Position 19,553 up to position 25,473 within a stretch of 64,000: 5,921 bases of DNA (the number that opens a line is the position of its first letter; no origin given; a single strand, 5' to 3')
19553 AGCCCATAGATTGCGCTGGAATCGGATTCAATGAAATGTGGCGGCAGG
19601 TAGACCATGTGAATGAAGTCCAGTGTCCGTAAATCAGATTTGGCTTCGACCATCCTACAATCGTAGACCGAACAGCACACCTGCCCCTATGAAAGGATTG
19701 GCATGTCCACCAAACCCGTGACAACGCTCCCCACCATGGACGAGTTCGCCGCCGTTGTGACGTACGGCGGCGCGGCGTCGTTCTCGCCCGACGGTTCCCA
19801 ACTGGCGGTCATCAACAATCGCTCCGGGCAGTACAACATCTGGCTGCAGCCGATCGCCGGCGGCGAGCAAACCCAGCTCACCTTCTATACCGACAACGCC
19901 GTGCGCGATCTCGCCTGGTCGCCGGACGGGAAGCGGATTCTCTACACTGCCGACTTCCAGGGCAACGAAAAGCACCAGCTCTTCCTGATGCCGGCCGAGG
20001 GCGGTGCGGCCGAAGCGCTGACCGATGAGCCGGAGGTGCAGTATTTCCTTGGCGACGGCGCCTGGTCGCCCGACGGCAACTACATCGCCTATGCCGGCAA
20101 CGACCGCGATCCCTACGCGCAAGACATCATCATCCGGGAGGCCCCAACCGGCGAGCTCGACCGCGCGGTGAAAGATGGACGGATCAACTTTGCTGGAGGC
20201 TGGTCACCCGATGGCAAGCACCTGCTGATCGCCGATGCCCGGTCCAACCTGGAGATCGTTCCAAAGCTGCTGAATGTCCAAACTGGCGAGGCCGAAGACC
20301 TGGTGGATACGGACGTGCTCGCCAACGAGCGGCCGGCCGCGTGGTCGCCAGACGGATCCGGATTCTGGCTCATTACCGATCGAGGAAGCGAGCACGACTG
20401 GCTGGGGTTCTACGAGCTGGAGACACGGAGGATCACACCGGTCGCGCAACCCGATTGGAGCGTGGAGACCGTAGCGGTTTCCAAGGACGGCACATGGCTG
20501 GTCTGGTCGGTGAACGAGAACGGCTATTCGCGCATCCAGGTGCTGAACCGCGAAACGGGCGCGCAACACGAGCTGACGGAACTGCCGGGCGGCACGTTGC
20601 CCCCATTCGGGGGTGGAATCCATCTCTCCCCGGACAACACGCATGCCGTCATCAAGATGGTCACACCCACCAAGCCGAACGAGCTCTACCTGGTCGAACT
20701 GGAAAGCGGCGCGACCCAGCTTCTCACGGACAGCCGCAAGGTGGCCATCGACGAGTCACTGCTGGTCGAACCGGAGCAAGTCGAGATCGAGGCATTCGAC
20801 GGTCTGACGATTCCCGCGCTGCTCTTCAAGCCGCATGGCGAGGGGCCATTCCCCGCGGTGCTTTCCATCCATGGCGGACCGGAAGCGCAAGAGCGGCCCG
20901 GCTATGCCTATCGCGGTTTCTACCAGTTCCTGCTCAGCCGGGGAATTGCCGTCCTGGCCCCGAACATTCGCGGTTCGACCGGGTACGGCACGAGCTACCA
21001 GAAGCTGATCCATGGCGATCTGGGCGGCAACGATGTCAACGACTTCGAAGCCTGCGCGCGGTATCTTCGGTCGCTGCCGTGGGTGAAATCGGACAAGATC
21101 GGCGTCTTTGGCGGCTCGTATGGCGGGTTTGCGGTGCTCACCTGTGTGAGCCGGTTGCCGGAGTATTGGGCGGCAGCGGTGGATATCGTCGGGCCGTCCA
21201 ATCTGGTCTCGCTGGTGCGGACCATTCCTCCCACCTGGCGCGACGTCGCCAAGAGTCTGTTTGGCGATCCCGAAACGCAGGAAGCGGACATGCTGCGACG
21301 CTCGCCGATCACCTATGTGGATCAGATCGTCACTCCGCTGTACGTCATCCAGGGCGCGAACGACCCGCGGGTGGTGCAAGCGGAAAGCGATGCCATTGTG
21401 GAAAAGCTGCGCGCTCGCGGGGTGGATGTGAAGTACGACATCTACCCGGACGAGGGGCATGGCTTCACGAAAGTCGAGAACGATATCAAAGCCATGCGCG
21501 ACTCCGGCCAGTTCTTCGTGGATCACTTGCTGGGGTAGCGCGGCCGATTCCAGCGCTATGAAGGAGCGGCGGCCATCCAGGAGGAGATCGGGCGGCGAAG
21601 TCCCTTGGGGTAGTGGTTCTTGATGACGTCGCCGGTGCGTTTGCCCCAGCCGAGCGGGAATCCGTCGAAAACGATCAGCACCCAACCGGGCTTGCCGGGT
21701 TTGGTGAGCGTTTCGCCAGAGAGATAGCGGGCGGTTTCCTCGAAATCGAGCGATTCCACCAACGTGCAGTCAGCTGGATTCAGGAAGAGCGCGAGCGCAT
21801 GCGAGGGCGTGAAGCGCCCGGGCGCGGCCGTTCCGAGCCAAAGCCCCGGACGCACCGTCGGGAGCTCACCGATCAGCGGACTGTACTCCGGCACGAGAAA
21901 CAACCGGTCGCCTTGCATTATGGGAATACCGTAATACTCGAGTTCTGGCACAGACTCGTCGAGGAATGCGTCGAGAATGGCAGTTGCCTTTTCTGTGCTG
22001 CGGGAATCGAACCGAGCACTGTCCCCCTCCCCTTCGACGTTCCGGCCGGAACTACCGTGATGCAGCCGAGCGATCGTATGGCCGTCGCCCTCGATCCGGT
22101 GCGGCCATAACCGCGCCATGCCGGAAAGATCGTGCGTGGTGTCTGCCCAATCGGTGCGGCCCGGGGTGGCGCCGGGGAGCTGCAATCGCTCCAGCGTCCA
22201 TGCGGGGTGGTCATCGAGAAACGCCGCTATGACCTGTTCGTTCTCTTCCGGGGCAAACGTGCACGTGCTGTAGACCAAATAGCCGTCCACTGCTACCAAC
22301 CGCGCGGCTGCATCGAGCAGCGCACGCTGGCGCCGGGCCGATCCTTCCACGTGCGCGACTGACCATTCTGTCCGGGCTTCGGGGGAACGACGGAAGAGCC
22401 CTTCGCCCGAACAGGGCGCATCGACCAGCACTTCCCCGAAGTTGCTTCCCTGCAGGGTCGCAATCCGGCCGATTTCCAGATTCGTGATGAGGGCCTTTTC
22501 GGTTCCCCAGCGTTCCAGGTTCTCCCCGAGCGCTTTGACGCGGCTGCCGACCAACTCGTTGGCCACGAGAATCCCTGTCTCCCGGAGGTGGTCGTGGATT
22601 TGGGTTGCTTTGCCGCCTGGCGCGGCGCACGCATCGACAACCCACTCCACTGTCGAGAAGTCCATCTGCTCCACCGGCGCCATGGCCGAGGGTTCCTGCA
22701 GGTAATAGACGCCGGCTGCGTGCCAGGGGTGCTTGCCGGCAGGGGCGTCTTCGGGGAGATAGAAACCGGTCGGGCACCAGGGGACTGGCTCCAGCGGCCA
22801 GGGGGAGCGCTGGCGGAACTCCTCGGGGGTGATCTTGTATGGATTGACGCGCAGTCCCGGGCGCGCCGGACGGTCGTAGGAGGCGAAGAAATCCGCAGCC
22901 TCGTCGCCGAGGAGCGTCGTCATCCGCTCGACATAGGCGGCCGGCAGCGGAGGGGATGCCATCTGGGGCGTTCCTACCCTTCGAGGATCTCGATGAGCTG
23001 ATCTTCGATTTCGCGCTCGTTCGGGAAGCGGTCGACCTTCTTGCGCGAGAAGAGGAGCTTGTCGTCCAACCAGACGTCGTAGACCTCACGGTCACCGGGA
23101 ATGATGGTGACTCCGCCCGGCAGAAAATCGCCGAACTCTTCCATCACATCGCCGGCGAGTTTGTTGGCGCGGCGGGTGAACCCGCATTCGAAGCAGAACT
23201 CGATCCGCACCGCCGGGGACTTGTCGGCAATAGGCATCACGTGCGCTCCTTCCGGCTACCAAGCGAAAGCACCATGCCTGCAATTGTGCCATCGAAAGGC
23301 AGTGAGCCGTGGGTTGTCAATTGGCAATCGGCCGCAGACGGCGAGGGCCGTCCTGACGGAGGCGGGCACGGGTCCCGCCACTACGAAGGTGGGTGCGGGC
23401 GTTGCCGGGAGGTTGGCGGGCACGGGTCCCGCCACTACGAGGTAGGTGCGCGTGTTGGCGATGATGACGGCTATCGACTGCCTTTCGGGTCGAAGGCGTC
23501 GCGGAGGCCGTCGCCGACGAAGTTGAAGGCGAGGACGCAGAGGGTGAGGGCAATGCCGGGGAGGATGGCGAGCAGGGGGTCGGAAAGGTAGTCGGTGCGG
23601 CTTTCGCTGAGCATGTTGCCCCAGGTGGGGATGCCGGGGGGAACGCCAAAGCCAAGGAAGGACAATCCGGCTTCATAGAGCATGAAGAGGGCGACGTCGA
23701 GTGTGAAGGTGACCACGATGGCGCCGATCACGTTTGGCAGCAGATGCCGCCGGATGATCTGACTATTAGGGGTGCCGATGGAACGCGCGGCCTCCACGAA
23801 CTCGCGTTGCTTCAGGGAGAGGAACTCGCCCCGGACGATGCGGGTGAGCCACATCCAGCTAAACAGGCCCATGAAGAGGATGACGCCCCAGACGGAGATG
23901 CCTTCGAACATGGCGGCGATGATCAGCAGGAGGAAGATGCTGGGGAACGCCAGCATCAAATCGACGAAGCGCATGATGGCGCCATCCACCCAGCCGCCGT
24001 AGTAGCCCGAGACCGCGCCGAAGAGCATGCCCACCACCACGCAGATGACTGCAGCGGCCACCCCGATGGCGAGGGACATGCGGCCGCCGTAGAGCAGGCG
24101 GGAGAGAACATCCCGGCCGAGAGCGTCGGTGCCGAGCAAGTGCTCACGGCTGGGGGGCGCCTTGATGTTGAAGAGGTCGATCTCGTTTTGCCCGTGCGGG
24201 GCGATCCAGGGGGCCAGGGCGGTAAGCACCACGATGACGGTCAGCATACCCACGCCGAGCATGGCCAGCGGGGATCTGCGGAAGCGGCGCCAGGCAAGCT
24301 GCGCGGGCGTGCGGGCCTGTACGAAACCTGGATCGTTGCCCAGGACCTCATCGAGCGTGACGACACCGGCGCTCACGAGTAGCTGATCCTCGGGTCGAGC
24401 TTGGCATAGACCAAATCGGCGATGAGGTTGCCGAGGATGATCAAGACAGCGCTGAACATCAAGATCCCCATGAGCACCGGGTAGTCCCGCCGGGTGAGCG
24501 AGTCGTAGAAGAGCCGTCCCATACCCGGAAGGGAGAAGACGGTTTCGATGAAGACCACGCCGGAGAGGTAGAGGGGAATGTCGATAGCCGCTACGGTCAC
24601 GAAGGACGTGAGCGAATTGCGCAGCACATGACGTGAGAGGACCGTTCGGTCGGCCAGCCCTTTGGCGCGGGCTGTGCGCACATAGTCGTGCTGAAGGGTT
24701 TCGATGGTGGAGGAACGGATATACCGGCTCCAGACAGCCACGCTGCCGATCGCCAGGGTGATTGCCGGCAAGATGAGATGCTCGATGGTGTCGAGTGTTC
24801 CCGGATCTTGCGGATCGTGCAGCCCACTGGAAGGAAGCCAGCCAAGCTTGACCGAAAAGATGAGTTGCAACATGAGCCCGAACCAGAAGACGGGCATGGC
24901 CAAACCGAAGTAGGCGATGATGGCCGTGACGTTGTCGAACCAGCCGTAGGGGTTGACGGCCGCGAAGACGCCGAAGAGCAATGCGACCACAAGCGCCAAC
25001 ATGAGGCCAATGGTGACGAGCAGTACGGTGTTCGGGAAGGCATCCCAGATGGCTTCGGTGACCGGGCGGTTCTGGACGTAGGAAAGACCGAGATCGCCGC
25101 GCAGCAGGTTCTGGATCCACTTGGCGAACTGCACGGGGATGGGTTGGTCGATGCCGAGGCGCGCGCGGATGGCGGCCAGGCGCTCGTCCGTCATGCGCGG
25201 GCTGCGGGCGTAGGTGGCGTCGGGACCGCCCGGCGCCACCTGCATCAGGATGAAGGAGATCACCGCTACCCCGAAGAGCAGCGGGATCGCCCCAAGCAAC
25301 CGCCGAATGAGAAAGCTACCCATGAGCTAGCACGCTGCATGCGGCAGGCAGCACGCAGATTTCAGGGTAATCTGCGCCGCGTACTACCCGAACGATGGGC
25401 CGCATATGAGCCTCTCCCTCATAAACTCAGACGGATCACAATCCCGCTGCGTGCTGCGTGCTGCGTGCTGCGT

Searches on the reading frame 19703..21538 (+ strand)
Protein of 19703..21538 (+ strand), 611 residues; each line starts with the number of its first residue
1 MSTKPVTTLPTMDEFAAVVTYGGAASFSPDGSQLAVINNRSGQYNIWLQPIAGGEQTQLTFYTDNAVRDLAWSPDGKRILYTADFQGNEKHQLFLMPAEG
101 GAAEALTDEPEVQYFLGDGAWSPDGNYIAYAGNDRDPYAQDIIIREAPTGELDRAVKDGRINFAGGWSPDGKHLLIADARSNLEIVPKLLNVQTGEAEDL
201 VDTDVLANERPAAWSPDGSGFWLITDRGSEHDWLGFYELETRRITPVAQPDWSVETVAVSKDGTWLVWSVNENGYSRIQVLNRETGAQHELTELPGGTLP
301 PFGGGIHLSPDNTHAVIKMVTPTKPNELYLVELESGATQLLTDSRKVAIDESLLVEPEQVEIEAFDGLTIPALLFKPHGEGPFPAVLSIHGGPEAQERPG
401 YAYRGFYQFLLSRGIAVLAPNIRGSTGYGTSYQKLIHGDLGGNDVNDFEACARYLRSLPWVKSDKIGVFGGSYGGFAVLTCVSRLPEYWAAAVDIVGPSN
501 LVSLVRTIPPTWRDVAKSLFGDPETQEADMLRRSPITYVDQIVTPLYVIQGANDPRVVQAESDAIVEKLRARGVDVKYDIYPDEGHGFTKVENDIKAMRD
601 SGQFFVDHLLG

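Call 62: search_protein_families(library=pfam, proteins=[window:19703-21538:+], max_evalue=0.00001)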
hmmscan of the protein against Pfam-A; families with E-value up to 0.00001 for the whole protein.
window:19703-21538:+ (611 aa): 10 families
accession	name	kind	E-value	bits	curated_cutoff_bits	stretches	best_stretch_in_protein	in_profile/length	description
PF00326.27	Peptidase_S9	-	6.3e-43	147.2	22.6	1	408-609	8-210/213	Prolyl oligopeptidase family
PF07676.18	PD40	-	7.4e-22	77.2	20.9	0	23-47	12-37/38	WD40-like Beta Propeller Repeat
PF01738.24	DLH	-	2.1e-13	50.8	21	1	443-595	72-195/217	Dienelactone hydrolase family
PF25174.1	Beta-prop_THOC3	-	8.6e-12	45.1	305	1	27-289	10-248/272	THOC3 beta-propeller domain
PF20434.5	BD-FAE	-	1e-10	41.9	26.8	1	377-569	7-215/215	BD-FAE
PF00930.27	DPPIV_N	-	4.6e-08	32.6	22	0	25-62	48-81/354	Dipeptidyl peptidase IV (DPP IV) N-terminal region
PF02129.25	Peptidase_S15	-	1.4e-07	32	23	0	366-502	1-133/262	X-Pro dipeptidyl-peptidase (S15 family)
PF02897.21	Peptidase_S9_N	-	9.4e-07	28.4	24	0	66-135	125-191/414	Prolyl oligopeptidase, N-terminal beta-propeller domain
PF00400.38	WD40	-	2.6e-06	28.2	27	0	64-83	10-29/39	WD domain, G-beta repeat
PF12146.15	Hydrolase_4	-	5.8e-06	26.2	27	0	386-499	7-110/239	Serine aminopeptidase, S33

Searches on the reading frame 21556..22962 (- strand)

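Call 62: search_protein_families(library=pfam, proteins=[window:21556-22962:-], max_evalue=0.00001)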
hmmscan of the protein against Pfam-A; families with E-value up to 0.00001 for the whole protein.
window:21556-22962:- (468 aa): 4 families
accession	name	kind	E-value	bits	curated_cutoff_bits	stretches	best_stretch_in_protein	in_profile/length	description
PF01189.24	Methyltr_RsmB-F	-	3.5e-44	151.3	27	1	104-300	8-198/199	16S rRNA methyltransferase RsmB/F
PF17125.10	Methyltr_RsmF_N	-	2.3e-33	114.9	34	1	6-91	1-86/86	N-terminal domain of 16S rRNA methyltransferase RsmF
PF13636.12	Methyltranf_PUA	-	4.3e-20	71.9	27.6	1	411-457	2-49/49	RNA-binding PUA-like domain of methyltransferase RsmF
PF17126.11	RsmF_methylt_CI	-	1.1e-12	48.2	27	1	333-394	2-61/61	RsmF rRNA methyltransferase first C-terminal domain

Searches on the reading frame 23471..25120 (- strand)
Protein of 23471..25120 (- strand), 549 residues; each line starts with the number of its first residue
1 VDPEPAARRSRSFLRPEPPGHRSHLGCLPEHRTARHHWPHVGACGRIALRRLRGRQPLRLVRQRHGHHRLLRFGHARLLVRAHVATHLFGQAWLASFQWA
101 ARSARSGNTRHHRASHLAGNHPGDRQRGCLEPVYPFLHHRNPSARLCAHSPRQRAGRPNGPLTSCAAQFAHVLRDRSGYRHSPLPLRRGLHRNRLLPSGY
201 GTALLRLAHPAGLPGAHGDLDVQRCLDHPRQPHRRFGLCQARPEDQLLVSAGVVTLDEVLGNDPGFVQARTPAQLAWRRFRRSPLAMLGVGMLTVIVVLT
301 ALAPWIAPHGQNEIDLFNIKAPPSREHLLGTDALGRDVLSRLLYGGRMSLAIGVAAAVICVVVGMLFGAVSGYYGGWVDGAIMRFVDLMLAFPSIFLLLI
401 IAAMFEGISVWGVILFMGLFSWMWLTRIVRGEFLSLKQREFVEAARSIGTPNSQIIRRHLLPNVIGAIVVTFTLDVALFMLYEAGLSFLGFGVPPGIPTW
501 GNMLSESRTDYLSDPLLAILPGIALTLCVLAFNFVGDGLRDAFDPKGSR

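Call 62: search_protein_families(library=pfam, proteins=[window:23471-25120:-], max_evalue=0.00001)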
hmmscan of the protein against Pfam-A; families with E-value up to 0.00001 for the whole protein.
window:23471-25120:- (549 aa): 2 families
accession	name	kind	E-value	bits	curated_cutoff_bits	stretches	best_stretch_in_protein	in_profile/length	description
PF00528.27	BPD_transp_1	-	6.9e-33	114.3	26.4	1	364-546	1-181/184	Binding-protein-dependent transport system inner membrane component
PF12911.12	OppC_N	-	1.4e-15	57.4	23.9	1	271-323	1-53/53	N-terminal TM domain of oligopeptide transport permease C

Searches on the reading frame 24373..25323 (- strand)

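Call 62: search_protein_families(library=pfam, proteins=[window:24373-25323:-], max_evalue=0.00001)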
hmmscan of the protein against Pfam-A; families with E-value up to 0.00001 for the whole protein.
window:24373-25323:- (316 aa): 2 families
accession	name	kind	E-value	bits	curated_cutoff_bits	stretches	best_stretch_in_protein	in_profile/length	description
PF00528.27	BPD_transp_1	-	8.4e-41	140.2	26.4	1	115-314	2-183/184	Binding-protein-dependent transport system inner membrane component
PF19300.4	BPD_transp_1_N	-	1.6e-16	60.9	23.8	1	1-102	1-113/114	Binding-prot-dependent transport system membrane comp, N-term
